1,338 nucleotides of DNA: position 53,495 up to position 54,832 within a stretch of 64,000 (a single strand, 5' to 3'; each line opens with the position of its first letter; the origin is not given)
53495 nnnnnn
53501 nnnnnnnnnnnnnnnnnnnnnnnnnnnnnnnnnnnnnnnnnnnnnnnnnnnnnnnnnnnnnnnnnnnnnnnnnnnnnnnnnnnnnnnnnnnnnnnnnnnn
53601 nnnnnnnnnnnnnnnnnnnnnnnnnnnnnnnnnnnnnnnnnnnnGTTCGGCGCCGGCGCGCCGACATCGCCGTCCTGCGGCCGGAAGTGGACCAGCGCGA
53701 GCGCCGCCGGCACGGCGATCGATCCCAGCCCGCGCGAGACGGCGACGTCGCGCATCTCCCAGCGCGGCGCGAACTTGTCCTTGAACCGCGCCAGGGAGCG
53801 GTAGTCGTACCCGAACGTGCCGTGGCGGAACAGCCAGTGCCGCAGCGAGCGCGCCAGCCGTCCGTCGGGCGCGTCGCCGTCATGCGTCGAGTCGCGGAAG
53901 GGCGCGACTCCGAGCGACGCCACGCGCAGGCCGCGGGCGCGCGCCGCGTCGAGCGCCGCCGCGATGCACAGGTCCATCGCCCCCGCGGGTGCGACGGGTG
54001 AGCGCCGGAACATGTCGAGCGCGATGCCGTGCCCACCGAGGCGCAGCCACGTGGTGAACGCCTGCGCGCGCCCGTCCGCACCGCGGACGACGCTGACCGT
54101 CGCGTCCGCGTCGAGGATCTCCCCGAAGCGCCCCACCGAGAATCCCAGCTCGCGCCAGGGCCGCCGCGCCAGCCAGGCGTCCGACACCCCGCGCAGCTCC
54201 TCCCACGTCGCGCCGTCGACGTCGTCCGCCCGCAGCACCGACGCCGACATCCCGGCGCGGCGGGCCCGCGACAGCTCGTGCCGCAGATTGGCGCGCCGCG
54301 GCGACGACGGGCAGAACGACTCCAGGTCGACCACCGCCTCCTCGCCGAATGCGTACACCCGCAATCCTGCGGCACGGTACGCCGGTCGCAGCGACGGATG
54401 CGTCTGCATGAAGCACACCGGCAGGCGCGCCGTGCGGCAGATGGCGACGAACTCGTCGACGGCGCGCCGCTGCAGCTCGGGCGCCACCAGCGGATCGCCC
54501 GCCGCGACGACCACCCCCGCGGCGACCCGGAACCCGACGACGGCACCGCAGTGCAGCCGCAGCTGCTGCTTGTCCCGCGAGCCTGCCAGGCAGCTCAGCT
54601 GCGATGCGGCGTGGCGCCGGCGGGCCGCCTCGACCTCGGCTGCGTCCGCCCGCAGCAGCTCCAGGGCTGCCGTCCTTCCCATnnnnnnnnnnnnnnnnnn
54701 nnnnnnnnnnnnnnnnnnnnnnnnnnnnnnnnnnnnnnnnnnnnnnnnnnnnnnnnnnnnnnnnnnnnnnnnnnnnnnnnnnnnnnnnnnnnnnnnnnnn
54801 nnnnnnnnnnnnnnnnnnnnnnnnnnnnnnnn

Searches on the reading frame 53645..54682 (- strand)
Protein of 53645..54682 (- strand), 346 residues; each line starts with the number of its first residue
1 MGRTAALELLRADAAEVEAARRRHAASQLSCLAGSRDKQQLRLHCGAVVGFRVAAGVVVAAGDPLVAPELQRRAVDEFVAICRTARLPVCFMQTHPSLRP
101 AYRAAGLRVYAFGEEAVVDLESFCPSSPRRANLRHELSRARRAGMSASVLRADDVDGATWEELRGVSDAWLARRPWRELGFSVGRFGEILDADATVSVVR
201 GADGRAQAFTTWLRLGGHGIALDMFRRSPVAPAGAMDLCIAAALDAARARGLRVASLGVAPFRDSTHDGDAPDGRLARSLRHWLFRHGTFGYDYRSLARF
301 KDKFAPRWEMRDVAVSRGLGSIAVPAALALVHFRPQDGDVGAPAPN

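Call 4: search_protein_families(library=pfam, proteins=[window:53645-54682:-], max_evalue=0.01)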
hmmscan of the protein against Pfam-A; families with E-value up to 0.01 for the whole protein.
seq(346 aa): 2 families
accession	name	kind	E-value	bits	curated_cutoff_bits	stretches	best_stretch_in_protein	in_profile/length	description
PF09924.15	LPG_synthase_C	-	1.7e-57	195.2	27.5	1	22-311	6-294/298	Phosphatidylglycerol lysyltransferase, C-terminal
PF13480.13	Acetyltransf_6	-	0.0073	16.9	22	1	129-260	3-137/143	Acetyltransferase (GNAT) domain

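Call 5: find_homologous_proteins(query=window:53645-54682:-)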
Query window:53645-54682:- (346 aa): 34 proteins with E <= 0.001 among 8000 candidates.
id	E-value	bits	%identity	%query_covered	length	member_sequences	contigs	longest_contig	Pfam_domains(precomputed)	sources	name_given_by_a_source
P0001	2.4e-223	758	100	100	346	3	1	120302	PF09924.16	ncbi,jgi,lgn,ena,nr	ncbi:MAG TPA: DUF2156 domain-containing protein [Candidatus Dormibacteraeota bacterium]|nr:DUF2156 d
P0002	3.3e-125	436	65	94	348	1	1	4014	PF09924.16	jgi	jgi:phosphatidylglycerol lysyltransferase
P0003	5.2e-120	419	64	97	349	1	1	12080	PF09924.16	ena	-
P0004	2.1e-112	394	63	93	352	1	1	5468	PF09924.16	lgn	-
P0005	6.3e-106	372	61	92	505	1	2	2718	PF09924.16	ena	-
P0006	1.1e-103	365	60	94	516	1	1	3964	PF09924.16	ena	-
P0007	4.9e-96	340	57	92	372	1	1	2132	PF09924.16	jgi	jgi:phosphatidylglycerol lysyltransferase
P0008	1.3e-92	329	55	92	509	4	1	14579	PF09924.16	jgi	jgi:lysylphosphatidylglycerol synthetase-like protein (DUF2156 family)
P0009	1.7e-92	328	55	92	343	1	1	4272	PF09924.16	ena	-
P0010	5.5e-92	327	55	89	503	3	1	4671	PF09924.16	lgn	-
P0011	2.4e-91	324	55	90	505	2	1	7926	PF09924.16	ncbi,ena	-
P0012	1.0e-89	319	55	93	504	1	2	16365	PF09924.16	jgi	jgi:lysylphosphatidylglycerol synthetase-like protein (DUF2156 family)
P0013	1.5e-89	319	55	92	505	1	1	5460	PF09924.16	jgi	-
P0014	1.5e-89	319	55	89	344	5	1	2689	PF09924.16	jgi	jgi:phosphatidylglycerol lysyltransferase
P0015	2.8e-88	314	54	88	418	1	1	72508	PF09924.16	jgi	jgi:phosphatidylglycerol lysyltransferase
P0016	3.8e-88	314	54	92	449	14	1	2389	PF09924.16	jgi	jgi:lysylphosphatidylglycerol synthetase-like protein (DUF2156 family)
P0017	4.3e-88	314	53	95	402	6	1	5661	PF09924.16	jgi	-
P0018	1.8e-86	308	52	93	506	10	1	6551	PF09924.16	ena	-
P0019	2.3e-86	308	51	94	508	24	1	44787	PF09924.16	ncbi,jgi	ncbi:MAG TPA: DUF2156 domain-containing protein [Candidatus Dormibacteraeota bacterium]|jgi:lysylpho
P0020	2.8e-86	308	49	95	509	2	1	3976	PF09924.16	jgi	jgi:lysylphosphatidylglycerol synthetase-like protein (DUF2156 family)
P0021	1.2e-84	302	57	79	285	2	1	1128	PF09924.16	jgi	jgi:lysylphosphatidylglycerol synthetase-like protein (DUF2156 family)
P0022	5.1e-84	300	53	91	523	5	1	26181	PF09924.16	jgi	jgi:lysylphosphatidylglycerol synthetase-like protein (DUF2156 family)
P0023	2.8e-83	298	50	92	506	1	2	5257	PF09924.16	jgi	jgi:lysylphosphatidylglycerol synthetase-like protein (DUF2156 family)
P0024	2.0e-62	229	56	64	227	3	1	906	PF09924.16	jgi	jgi:phosphatidylglycerol lysyltransferase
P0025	4.8e-43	166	59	45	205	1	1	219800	PF09924.16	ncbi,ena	-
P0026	3.8e-36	143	39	96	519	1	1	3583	PF09335.17,PF09924.16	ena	-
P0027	7.0e-30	122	35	87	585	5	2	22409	PF09924.16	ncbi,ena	-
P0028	2.1e-25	108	35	80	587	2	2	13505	PF09924.16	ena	-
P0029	4.7e-25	107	37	67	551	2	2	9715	PF13480.14,PF09924.16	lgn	-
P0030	2.3e-23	101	31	78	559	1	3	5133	PF09924.16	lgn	-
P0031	3.2e-23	101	32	80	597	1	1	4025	PF09924.16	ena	-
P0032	3.8e-22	97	35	87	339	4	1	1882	PF09924.16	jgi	jgi:phosphatidylglycerol lysyltransferase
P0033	7.5e-22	96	33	80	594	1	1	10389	PF09924.16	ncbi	-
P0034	3.6e-20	90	37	59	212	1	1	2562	PF09924.16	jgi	jgi:phosphatidylglycerol lysyltransferase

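Call 6: search_solved_structures(query=window:53645-54682:-, max_evalue=1, show_alignments=2)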
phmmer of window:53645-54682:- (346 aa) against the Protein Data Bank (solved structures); distinct sequences matched with E-value up to 1: 13.
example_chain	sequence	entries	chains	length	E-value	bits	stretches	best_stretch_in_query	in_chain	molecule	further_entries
5vrv_A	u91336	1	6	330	1.8e-31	112.7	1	49-324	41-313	Protein regulated by acid pH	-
6lv0_A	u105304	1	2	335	3e-31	112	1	60-322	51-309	Low pH-inducible protein LpiA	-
7f47_A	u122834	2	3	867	1.1e-30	110.1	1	63-320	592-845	Hypothetical conserved protein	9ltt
6lvf_B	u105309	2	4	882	2.4e-30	109.1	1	60-322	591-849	Low pH-inducible protein LpiA | Bifunctional lysylphosphatidylglycerol flippase/synthetase MprF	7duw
4v34_A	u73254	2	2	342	7.9e-28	100.8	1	3-326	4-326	ALANYL-TRNA-DEPENDENT L-ALANYL- PHOPHATIDYLGLYCEROL SYNTHASE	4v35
9goe_A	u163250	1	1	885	5.2e-27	98.1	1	14-326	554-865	Phosphatidylglycerol lysyltransferase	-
9w50_A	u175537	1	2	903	5.4e-27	98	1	14-326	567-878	Phosphatidylglycerol lysyltransferase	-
9j8q_A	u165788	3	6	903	5.4e-27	98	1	14-326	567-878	Phosphatidylglycerol lysyltransferase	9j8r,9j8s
9w51_A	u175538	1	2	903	1.4e-26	96.6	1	56-326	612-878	Phosphatidylglycerol lysyltransferase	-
4v36_A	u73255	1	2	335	1.7e-25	93.1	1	15-317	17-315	LYSYL-TRNA-DEPENDENT L-YSYL-PHOSPHATIDYLGYCEROL SYNTHASE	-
7ah0_A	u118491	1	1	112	0.022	17.1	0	72-116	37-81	4D2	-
8ccr_A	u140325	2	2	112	0.031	16.6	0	94-127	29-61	4D2 (mutant T19D)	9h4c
4wf2_A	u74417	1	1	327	0.57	12.5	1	182-246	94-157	Bifunctional ligase/repressor BirA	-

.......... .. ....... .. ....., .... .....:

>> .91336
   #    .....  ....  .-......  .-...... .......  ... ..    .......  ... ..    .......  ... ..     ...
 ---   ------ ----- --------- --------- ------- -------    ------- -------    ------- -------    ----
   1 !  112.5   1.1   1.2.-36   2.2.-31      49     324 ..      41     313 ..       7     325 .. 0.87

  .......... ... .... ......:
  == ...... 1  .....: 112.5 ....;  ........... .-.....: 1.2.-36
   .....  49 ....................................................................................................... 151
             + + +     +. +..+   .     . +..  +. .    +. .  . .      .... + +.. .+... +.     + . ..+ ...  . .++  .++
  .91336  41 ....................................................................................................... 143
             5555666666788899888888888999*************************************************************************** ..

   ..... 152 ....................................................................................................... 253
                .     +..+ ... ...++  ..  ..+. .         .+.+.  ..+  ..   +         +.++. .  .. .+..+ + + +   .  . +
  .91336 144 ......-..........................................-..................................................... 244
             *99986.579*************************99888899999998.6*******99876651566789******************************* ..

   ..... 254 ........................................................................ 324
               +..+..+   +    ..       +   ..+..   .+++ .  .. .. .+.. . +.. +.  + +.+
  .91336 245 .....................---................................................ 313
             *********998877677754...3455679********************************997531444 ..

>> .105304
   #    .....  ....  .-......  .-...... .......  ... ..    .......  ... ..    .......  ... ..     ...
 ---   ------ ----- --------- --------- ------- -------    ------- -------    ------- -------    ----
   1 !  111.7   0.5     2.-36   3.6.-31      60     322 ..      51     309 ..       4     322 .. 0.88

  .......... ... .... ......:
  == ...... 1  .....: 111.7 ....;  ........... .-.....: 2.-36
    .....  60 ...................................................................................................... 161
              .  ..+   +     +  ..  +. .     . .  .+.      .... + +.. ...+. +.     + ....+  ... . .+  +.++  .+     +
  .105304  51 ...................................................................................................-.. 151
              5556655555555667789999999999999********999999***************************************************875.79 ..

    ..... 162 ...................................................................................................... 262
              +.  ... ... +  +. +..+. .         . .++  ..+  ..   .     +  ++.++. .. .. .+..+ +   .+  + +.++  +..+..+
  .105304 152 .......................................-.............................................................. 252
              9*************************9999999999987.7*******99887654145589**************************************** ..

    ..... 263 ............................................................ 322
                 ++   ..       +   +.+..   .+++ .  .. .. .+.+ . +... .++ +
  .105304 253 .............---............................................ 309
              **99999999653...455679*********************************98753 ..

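Call 8: find_related_loci(query=A1, collection=genome_contigs, flank=6000)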
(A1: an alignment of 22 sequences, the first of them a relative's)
Query A1 (346 aa) in genome_contigs; peptide patterns used: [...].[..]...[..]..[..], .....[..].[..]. (x = any residue, [..] = any of these).
308 stretches matched a pattern; 228 encode a relative of the query (tblastn E <= 1e-3); the best 80 are kept; 80 distinct loci.
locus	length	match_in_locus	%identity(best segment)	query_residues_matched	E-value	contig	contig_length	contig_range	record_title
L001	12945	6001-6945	53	16-332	6e-95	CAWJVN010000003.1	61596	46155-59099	MAG: uncultured Chloroflexia bacterium isolate MFD04580.bin.1.38 genome assembly, contig: contig_46066, whole genome sho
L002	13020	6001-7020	48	4-340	9e-95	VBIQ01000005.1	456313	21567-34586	MAG: Chloroflexi bacterium isolate CF_134 14_0927_12_20cm_scaffold_2, whole genome shotgun sequence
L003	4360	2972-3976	51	9-345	6e-92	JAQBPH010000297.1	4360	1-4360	MAG: Chloroflexota bacterium isolate RYN_342 scaffold_1922866, whole genome shotgun sequence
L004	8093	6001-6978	52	17-344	2e-91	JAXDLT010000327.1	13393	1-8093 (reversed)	MAG: Chloroflexota bacterium isolate BP_624 scaffold_4705209, whole genome shotgun sequence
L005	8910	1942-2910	53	9-332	2e-91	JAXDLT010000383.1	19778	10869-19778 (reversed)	MAG: Chloroflexota bacterium isolate BP_624 scaffold_5434660, whole genome shotgun sequence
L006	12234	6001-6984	50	3-332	1e-90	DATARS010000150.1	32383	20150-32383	MAG TPA_asm: Candidatus Dormiibacterota bacterium isolate SMAG_U5500 k141_4859111, whole genome shotgun sequence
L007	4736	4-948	53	16-332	4e-90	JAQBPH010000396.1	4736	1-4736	MAG: Chloroflexota bacterium isolate RYN_342 scaffold_1056097, whole genome shotgun sequence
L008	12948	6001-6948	53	17-334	3e-89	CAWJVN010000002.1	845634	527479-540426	MAG: uncultured Chloroflexia bacterium isolate MFD04580.bin.1.38 genome assembly, contig: contig_36078, whole genome sho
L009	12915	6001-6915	49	12-319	9e-85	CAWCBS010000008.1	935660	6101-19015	MAG: uncultured Chloroflexia bacterium isolate MFD05512.bin.2.117 genome assembly, contig: contig_29949, whole genome sh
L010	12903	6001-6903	48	15-318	4e-83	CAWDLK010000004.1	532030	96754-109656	MAG: uncultured Chloroflexia bacterium isolate MFD04492.bin.1.163 genome assembly, contig: contig_26201, whole genome sh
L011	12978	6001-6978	45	16-344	2e-81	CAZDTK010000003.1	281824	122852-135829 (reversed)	MAG TPA_asm: uncultured Actinomycetes bacterium isolate binchicken_co3_340 genome assembly, contig: NODE_32_length_28182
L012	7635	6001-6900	49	16-319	1e-79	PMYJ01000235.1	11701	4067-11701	MAG: Candidatus Dormiibacterota bacterium isolate fen_839 73.20110800_E2D.52_contig_43497, whole genome shotgun sequence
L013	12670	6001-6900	48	16-319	3e-79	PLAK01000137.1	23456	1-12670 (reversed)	MAG: Candidatus Changshengia sp. isolate bog_854 73.20111000_S2M.16_contig_1878, whole genome shotgun sequence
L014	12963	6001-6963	48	10-333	6e-79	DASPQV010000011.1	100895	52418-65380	MAG TPA_asm: Candidatus Binatia bacterium isolate SMAG_U12208 k141_1074018, whole genome shotgun sequence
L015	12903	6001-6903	48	15-319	6e-78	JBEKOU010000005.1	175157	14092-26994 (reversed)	MAG: Candidatus Dormibacteria bacterium isolate SPRUCE 448 SPRUCE_448_5, whole genome shotgun sequence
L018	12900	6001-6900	47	16-319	2e-76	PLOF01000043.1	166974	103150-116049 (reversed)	MAG: Candidatus Dormiibacterota bacterium isolate fen_878 73.20120800_E1D.24_contig_99, whole genome shotgun sequence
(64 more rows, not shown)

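Call 10: find_encoding_contigs(protein=P0003, flank=6000, max_places=4)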
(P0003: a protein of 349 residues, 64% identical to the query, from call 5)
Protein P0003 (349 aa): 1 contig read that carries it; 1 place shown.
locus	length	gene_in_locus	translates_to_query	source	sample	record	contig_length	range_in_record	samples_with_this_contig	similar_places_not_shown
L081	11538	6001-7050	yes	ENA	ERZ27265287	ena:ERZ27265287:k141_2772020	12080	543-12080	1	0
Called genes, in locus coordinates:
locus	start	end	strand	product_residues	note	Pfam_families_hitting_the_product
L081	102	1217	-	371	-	PF01757:Acyl_transf_3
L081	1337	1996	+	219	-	-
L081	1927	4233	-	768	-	PF05935:Arylsulfotrans, PF14269:Arylsulfotran_2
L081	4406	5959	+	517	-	PF13521:AAA_28 (weak)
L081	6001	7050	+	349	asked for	PF09924:LPG_synthase_C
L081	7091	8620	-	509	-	PF18911:PKD_4 (faint), PF00801:PKD (faint)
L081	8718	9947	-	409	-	PF13439:Glyco_transf_4, PF13579:Glyco_trans_4_4 (weak), PF00534:Glycos_transf_1, PF13692:Glyco_trans_1_4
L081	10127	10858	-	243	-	-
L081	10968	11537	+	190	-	?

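Call 11: find_encoding_contigs(protein=P0002, flank=6000, max_places=4)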
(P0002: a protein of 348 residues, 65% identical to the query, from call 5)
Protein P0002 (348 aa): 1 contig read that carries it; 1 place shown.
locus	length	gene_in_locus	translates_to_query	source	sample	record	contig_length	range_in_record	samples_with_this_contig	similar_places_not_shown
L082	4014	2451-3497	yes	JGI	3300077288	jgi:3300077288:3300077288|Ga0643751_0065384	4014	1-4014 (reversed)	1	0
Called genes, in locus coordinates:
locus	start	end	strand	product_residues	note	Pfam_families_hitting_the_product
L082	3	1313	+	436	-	?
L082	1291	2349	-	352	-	PF00248:Aldo_ket_red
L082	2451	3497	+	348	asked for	PF09924:LPG_synthase_C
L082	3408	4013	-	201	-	?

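Call 12: find_encoding_contigs(protein=P0004, flank=6000, max_places=4)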
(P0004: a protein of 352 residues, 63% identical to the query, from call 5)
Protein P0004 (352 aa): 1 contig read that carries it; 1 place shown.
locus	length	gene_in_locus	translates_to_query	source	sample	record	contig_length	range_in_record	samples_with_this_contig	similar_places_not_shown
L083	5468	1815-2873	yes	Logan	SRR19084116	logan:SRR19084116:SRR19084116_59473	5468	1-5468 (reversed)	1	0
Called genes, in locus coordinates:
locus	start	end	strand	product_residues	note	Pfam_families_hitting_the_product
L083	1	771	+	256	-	?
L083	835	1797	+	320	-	PF11258:DUF3048, PF17479:DUF3048_C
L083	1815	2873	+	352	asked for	PF09924:LPG_synthase_C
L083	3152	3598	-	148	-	-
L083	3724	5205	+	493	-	PF01928:CYTH, PF05235:CHAD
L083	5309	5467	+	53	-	?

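Call 36: search_protein_families(library=pfam, proteins=[L001:3567-5453:+, L008:3769-5421:+, L013:4037-5680:+, L002:4350-6002:+, L013:7033-7599:-, L013:2524-4347:-, L013:754-1791:-, L018:10268-11281:-, L018:11278-12900:-], max_evalue=0.001)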
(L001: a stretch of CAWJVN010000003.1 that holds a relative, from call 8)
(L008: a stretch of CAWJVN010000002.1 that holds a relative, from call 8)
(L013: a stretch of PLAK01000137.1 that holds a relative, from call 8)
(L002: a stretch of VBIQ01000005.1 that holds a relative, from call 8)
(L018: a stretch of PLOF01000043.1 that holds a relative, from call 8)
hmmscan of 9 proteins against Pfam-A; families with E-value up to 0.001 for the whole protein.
L001:3567-5453:+ (629 aa): 1 family
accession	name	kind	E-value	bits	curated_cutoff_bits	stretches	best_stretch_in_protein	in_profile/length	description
PF00756.26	Esterase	-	2.7e-24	86.8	22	1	383-609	8-250/251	Putative esterase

L008:3769-5421:+ (551 aa): 1 family
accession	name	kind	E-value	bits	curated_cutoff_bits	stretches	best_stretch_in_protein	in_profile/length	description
PF00756.26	Esterase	-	7.4e-26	91.9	22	1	285-511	8-251/251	Putative esterase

L013:4037-5680:+ (548 aa): 1 family
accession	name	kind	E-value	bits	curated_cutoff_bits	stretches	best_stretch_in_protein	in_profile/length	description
PF00756.26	Esterase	-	2.4e-23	83.6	22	1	290-510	8-247/251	Putative esterase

L002:4350-6002:+ (551 aa): 1 family
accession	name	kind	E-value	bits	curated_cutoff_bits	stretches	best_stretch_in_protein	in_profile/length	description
PF00756.26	Esterase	-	1.2e-26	94.5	22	1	304-526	8-248/251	Putative esterase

L013:7033-7599:- (189 aa): 0 families

L013:2524-4347:- (608 aa): 1 family
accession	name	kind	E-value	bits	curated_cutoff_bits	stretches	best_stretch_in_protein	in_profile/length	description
PF04055.27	Radical_SAM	-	2.8e-13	50.8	29.5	1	377-538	4-158/166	Radical SAM superfamily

L013:754-1791:- (346 aa): 1 family
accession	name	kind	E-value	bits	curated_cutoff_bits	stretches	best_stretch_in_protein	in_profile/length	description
PF07136.16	DUF1385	-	1.2e-73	247.6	22.1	1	101-330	1-224/227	Protein of unknown function (DUF1385)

L018:10268-11281:- (338 aa): 1 family
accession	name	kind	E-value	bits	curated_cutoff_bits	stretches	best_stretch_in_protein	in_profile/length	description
PF03320.18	FBPase_glpX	-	5.4e-102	341.2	27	1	24-325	4-307/307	Bacterial fructose-1,6-bisphosphatase, glpX-encoded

L018:11278-12900:- (541 aa): 3 families
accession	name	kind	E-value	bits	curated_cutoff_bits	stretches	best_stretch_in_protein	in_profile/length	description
PF06418.20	CTP_synth_N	-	3.2e-108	361.6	26.1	1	2-234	35-265/265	CTP synthase N-terminus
PF00117.34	GATase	-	2.9e-37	128.6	22.8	1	269-488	2-188/190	Glutamine amidotransferase class-I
PF07722.19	Peptidase_C26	-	0.00038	20.7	20.5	0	333-472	101-219/219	Peptidase C26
